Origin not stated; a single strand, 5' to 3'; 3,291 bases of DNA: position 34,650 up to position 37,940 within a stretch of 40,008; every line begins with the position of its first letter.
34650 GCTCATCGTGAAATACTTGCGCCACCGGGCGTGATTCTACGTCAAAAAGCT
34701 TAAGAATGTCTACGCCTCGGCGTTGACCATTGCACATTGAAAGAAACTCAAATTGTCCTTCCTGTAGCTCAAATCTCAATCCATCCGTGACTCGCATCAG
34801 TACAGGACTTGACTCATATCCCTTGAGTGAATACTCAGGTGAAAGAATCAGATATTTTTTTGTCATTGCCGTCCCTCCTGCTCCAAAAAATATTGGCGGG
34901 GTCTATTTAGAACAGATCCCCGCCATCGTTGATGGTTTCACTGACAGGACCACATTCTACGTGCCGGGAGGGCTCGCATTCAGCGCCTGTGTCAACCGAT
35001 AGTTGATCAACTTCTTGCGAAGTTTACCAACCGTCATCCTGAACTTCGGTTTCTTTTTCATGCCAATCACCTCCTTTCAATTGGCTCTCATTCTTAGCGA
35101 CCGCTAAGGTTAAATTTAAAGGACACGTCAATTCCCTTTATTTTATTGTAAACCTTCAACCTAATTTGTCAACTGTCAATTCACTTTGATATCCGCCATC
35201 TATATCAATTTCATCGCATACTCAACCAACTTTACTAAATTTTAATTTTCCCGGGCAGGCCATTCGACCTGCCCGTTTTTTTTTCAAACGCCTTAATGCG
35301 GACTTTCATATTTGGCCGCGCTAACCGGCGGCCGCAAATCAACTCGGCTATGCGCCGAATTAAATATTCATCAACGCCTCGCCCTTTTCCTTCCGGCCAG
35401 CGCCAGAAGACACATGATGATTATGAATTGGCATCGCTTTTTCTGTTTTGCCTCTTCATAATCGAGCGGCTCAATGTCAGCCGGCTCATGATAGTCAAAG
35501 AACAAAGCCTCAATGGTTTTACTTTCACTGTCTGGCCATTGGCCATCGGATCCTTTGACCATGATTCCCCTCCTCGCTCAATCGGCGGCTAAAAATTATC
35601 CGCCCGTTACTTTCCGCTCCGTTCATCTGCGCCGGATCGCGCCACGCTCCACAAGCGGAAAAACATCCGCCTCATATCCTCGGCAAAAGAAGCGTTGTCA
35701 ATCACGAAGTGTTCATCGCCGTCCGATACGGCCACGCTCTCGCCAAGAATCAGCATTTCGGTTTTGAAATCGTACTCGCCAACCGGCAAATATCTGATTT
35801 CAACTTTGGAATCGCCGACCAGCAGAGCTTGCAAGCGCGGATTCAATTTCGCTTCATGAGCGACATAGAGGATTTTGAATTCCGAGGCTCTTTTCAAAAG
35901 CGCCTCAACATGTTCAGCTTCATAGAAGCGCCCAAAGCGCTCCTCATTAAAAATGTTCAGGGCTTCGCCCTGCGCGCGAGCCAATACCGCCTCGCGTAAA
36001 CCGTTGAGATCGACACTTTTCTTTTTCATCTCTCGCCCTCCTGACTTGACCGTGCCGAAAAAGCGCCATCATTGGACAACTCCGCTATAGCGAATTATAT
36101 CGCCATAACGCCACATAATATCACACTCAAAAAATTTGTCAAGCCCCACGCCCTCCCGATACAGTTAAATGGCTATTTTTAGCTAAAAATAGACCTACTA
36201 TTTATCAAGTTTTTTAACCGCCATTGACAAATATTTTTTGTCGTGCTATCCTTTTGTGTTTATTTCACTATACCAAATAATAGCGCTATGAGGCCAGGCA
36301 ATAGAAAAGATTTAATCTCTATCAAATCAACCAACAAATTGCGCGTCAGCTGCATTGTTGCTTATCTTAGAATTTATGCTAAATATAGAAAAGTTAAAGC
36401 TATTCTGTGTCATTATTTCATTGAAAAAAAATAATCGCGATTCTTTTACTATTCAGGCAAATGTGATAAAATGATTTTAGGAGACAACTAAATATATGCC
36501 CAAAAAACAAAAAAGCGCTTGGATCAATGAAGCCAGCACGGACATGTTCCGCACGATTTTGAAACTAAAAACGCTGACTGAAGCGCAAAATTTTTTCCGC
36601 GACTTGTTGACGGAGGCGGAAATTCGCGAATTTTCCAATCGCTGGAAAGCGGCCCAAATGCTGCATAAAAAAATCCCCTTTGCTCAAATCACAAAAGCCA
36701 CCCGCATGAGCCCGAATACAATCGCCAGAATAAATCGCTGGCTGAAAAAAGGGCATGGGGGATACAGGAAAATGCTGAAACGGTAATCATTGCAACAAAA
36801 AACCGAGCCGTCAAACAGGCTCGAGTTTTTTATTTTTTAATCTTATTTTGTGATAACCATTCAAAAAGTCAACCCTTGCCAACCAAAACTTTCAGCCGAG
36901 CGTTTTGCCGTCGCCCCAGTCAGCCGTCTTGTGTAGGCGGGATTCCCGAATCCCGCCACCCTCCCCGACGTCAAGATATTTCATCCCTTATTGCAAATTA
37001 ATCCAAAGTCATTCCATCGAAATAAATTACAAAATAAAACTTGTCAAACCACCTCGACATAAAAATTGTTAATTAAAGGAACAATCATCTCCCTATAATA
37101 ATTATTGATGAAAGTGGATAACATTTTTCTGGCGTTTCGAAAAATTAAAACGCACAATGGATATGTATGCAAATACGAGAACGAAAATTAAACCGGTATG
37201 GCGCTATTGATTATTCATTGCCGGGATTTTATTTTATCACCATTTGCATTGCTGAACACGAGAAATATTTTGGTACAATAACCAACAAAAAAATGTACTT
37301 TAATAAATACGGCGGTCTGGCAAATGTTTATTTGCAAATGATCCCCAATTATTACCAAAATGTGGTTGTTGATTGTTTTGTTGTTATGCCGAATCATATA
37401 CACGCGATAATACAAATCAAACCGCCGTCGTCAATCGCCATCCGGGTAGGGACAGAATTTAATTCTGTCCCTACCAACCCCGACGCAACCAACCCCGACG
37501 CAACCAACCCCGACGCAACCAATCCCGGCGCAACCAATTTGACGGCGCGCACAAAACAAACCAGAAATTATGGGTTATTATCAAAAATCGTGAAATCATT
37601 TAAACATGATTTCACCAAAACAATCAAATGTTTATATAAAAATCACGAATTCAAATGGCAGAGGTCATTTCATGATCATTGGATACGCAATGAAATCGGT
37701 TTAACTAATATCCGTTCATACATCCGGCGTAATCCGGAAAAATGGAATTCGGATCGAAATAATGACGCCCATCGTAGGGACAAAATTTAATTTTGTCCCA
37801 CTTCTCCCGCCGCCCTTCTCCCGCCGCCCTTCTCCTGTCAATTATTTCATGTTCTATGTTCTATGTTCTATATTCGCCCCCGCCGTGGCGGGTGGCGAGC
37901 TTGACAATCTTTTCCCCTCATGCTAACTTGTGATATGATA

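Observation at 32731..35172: Compact RiPP-like operon: promoter, operator palindrome, 34-codon ORF, attenuator hairpin, RRE-rSAM-SPASM maturase, SAM methyltransferase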

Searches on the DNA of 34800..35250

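Call 74: search_rna_families(source=window, start=34800, end=35250, threshold=evalue, max_evalue=1)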
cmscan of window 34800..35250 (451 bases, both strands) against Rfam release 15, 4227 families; matches with E-value up to 1: 1.
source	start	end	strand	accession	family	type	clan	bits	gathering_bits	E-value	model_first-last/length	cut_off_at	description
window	35144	35164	+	RF02888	BtsR1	Gene; sRNA;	-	18.4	66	0.35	23-43/51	no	Bacillus sRNA 1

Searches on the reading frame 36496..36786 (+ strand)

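Call 3: search_protein_families(library=pfam, proteins=[window:36496-36786:+], max_evalue=0.01)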
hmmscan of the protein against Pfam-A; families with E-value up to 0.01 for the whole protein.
window:36496-36786:+ (96 aa): 2 families
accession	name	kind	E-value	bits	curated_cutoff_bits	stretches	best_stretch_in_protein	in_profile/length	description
PF01371.25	Trp_repressor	-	2.9e-18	66.1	27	1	17-96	6-86/88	Trp repressor protein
PF13384.12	HTH_23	-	0.00019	21.6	24.6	1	48-87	6-46/50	Homeodomain-like domain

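Call 4: search_protein_families(library=ncbifam, proteins=[window:36496-36786:+], max_evalue=0.01)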
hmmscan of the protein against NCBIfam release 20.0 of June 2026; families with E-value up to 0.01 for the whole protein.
window:36496-36786:+ (96 aa): 1 family
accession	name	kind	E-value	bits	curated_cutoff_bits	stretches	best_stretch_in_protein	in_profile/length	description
TIGR02531.1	yecD_yerC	hypoth_equivalog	3.1e-17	62.8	42.2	1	15-96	6-87/88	YerC/YecD family TrpR-related protein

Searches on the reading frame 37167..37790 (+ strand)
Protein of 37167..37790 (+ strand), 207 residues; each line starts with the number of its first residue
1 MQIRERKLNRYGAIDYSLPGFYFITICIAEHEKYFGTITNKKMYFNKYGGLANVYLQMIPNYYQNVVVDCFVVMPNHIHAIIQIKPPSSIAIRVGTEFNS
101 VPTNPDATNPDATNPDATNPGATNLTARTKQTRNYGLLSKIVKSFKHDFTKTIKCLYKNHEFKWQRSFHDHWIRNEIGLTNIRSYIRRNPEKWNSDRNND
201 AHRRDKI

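Call 65: search_protein_families(library=pfam, proteins=[window:37167-37790:+], max_evalue=0.001)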
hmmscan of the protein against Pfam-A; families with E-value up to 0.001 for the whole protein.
window:37167-37790:+ (207 aa): 1 family
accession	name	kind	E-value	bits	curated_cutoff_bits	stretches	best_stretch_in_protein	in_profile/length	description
PF01797.21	Y1_Tnp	-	1.9e-05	25.2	23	0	66-91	41-66/121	Transposase IS200 like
